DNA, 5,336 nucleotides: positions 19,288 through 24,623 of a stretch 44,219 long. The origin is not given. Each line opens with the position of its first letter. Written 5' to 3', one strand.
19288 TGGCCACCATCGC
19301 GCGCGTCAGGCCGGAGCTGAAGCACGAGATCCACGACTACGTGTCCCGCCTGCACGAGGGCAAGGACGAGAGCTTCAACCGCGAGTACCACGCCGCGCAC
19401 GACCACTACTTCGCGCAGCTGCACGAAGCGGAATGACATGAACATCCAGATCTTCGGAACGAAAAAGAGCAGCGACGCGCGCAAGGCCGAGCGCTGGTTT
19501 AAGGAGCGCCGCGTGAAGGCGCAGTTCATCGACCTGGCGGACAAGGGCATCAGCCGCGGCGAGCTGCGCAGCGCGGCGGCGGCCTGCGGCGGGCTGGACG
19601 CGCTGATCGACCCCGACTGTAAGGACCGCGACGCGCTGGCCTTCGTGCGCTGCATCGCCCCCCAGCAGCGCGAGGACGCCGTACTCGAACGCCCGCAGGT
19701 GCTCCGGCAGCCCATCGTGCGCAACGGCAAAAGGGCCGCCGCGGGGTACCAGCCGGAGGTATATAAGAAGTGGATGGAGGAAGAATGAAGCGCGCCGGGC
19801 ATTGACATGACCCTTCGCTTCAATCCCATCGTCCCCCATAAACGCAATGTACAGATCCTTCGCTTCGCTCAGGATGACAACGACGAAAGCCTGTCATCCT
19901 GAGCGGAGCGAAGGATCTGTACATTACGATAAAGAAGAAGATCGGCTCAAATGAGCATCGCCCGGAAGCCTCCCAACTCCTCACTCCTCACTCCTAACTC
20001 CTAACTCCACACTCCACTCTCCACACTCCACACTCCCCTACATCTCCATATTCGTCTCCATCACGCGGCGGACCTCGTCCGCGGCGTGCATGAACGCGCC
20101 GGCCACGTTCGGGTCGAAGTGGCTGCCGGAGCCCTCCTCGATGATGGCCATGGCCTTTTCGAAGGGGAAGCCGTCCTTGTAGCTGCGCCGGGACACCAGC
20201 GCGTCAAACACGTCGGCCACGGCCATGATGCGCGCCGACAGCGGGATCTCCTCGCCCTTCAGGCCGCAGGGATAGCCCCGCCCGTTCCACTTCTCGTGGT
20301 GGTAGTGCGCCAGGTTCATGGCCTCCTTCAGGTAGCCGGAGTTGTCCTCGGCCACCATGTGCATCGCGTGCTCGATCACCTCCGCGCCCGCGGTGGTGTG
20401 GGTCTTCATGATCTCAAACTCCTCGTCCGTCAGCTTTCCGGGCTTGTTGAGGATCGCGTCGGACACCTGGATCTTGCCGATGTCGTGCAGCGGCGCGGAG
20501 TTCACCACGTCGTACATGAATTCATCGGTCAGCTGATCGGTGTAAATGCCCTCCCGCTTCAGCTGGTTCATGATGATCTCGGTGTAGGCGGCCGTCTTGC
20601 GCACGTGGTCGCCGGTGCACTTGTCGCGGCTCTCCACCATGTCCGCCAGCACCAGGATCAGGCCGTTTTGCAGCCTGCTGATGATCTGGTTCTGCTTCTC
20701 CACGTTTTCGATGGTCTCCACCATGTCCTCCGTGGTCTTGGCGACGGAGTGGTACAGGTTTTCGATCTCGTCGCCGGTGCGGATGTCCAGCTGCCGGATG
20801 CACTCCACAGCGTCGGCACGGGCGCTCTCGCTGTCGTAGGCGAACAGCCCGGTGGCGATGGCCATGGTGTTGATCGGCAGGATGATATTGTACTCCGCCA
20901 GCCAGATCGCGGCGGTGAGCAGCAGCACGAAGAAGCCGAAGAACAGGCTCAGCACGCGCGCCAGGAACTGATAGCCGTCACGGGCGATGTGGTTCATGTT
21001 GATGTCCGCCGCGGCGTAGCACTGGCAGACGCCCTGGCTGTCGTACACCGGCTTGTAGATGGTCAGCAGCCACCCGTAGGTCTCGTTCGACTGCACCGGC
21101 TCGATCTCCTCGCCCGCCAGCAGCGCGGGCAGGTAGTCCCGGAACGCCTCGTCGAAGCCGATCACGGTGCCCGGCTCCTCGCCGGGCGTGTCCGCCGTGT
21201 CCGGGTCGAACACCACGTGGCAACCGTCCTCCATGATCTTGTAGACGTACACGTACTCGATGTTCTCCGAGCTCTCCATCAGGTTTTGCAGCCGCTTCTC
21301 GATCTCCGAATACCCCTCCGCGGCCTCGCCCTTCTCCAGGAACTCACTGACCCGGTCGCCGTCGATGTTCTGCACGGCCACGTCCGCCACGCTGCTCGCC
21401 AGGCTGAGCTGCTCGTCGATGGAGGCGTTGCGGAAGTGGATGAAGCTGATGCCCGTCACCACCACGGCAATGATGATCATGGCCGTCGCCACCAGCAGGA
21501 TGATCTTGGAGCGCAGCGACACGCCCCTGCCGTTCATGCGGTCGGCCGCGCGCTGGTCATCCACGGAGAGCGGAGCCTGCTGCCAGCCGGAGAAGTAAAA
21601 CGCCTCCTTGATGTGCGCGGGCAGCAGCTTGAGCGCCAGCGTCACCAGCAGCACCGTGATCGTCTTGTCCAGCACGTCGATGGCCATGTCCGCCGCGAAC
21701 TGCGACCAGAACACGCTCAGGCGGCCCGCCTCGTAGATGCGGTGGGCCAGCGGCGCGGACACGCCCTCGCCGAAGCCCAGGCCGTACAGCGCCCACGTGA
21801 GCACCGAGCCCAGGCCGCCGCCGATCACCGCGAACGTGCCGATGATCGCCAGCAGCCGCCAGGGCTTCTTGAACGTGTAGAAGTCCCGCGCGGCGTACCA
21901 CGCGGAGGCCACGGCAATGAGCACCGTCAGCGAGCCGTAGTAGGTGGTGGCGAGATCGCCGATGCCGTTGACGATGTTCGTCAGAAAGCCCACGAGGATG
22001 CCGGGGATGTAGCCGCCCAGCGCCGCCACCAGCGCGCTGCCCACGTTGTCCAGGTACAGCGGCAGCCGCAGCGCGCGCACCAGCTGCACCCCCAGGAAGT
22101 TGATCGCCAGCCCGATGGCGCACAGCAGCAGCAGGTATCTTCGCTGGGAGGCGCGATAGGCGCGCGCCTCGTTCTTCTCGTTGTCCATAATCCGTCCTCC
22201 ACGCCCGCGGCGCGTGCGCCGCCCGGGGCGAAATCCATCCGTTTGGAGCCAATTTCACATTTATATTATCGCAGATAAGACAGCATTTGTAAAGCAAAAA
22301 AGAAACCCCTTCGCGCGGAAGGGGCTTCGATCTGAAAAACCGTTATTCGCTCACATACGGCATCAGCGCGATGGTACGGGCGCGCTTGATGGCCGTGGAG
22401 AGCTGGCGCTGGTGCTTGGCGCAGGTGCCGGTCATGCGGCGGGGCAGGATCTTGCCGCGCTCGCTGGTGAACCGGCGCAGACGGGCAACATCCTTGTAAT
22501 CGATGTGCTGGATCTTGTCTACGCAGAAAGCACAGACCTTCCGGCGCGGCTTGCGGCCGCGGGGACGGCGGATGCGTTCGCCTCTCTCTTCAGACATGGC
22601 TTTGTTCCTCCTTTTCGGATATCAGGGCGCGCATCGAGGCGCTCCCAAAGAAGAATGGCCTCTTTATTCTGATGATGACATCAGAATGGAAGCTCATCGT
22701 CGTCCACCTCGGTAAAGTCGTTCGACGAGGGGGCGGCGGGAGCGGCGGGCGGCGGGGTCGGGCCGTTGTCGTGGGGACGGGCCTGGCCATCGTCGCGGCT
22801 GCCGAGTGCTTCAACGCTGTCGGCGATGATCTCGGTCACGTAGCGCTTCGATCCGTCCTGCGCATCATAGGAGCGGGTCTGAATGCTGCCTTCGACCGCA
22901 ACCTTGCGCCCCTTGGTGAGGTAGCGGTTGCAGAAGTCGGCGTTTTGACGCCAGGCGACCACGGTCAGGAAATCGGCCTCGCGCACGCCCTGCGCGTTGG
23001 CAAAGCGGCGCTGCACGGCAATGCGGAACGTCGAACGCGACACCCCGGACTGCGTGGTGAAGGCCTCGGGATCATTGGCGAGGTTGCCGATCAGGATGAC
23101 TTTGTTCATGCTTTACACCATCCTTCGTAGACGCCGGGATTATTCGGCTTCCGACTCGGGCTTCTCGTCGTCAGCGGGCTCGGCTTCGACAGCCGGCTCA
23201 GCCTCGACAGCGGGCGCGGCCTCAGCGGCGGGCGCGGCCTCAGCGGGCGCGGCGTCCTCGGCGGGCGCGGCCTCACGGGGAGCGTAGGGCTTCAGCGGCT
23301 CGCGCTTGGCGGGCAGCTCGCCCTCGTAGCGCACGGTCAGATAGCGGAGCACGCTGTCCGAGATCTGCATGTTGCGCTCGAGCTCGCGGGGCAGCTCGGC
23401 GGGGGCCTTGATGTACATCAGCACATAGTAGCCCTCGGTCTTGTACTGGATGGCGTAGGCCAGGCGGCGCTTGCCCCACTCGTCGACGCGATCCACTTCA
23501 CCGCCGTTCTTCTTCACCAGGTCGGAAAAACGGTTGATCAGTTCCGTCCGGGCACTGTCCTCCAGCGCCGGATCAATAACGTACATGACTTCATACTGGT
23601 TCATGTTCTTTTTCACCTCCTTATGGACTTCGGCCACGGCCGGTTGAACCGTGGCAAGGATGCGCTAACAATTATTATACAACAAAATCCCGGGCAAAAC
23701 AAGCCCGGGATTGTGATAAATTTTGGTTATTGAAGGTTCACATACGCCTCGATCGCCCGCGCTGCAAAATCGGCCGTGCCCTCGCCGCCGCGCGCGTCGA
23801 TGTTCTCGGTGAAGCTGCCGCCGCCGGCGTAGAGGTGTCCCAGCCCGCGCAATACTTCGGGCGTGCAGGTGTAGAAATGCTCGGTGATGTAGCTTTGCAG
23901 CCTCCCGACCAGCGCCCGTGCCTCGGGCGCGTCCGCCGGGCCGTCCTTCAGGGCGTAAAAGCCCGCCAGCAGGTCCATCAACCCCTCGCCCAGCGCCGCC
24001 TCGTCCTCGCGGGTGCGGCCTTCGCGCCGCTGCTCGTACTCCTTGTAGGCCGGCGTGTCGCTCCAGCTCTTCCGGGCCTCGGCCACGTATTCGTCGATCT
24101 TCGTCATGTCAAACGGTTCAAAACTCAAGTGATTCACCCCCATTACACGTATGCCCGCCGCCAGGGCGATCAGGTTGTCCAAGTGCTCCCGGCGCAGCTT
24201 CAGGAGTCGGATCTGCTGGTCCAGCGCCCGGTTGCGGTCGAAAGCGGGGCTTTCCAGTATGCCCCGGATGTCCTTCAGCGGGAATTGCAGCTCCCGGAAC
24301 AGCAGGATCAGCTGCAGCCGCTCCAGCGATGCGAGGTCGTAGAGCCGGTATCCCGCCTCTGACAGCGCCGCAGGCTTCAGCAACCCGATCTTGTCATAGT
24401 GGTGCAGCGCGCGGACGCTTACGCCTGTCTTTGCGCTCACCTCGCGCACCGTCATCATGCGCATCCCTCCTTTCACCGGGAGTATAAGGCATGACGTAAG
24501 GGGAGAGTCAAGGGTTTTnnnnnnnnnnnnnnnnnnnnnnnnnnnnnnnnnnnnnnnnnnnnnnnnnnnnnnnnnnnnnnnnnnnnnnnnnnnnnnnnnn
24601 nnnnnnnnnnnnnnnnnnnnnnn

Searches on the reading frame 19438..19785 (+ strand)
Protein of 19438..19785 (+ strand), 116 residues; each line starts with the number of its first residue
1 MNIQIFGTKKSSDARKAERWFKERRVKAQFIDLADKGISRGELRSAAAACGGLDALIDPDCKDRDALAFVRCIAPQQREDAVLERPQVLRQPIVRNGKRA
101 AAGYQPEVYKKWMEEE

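Call 8: search_protein_families(library=pfam, proteins=[window:19438-19785:+], max_evalue=0.001)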
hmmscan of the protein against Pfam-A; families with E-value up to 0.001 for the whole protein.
window:19438-19785:+ (116 aa): 1 family
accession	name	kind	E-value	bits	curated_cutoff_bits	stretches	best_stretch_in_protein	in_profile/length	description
PF03960.21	ArsC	-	1.2e-05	25.9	24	1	76-111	43-78/79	ArsC family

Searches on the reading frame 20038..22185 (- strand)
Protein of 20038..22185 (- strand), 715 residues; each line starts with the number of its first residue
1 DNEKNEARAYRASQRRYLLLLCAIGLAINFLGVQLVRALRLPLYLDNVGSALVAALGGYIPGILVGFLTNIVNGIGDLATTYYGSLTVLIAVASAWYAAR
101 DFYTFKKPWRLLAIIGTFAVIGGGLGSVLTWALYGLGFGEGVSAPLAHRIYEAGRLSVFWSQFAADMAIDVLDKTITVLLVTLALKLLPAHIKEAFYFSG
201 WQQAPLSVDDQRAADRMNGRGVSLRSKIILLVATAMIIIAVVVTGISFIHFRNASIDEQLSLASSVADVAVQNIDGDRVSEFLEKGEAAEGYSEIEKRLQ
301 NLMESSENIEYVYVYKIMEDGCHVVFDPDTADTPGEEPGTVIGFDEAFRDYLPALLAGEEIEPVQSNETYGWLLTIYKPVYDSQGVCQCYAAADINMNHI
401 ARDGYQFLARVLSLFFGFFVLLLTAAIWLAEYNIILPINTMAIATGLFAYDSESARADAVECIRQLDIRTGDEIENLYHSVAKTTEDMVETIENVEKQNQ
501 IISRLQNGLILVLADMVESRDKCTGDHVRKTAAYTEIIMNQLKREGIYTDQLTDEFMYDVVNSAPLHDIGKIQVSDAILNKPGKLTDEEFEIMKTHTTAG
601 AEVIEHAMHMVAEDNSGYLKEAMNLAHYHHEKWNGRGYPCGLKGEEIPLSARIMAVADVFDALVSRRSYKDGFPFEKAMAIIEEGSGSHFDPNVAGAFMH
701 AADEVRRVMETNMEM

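Call 8: search_protein_families(library=pfam, proteins=[window:20038-22185:-], max_evalue=0.001)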
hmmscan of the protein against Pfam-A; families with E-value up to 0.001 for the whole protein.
window:20038-22185:- (715 aa): 2 families
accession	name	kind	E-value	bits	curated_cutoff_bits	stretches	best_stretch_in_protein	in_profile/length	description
PF13487.12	HD_5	-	7.1e-35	120.7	27.2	1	512-694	2-170/170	HD domain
PF01966.28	HD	-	1.9e-18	67.3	22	1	525-662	2-115/116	HD domain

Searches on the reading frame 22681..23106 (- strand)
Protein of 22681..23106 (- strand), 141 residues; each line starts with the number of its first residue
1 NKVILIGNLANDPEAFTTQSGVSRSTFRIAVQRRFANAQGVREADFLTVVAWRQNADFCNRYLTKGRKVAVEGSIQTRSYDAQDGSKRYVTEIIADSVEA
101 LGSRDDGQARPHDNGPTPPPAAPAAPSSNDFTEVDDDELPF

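Call 8: search_protein_families(library=pfam, proteins=[window:22681-23106:-], max_evalue=0.001)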
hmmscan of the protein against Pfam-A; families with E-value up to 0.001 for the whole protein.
window:22681-23106:- (141 aa): 1 family
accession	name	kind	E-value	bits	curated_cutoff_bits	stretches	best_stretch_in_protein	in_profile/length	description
PF00436.31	SSB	-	2.2e-32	111.6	26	1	1-100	2-103/104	Single-strand binding protein family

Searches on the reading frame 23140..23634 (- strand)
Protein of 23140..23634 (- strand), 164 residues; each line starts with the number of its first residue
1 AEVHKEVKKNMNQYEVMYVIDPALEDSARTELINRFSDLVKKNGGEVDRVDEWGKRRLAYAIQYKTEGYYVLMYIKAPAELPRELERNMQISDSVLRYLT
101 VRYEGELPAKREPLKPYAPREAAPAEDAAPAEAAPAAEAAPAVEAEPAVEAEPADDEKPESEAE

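Call 8: search_protein_families(library=pfam, proteins=[window:23140-23634:-], max_evalue=0.001)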
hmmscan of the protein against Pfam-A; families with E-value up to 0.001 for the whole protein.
window:23140-23634:- (164 aa): 1 family
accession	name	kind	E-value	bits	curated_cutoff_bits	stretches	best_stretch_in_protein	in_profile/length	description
PF01250.22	Ribosomal_S6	-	2.7e-33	114.5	27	1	13-102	1-90/90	Ribosomal protein S6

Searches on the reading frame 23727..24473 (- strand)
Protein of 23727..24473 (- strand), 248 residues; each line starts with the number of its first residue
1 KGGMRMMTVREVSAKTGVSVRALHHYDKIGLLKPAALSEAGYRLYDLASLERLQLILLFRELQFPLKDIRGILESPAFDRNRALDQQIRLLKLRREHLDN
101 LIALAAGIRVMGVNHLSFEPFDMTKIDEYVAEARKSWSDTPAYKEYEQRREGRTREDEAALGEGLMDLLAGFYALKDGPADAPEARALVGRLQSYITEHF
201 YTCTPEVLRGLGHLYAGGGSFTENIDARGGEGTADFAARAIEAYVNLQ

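Call 8: search_protein_families(library=pfam, proteins=[window:23727-24473:-], max_evalue=0.001)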
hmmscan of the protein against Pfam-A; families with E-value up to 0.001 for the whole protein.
window:23727-24473:- (248 aa): 4 families
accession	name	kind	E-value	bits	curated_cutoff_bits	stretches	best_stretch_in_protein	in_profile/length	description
PF07739.18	TipAS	-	6.2e-28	98.1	23.8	1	129-244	1-117/117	TipAS antibiotic-recognition domain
PF13411.12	MerR_1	-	2.7e-17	63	21.6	1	7-74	1-67/69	MerR HTH family regulatory protein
PF00376.29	MerR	-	7.1e-14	51.8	28.2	1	8-45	1-38/38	MerR family regulatory protein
PF09278.17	MerR-DNA-bind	-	4.1e-06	27.8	25.4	1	50-103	1-53/65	MerR, DNA binding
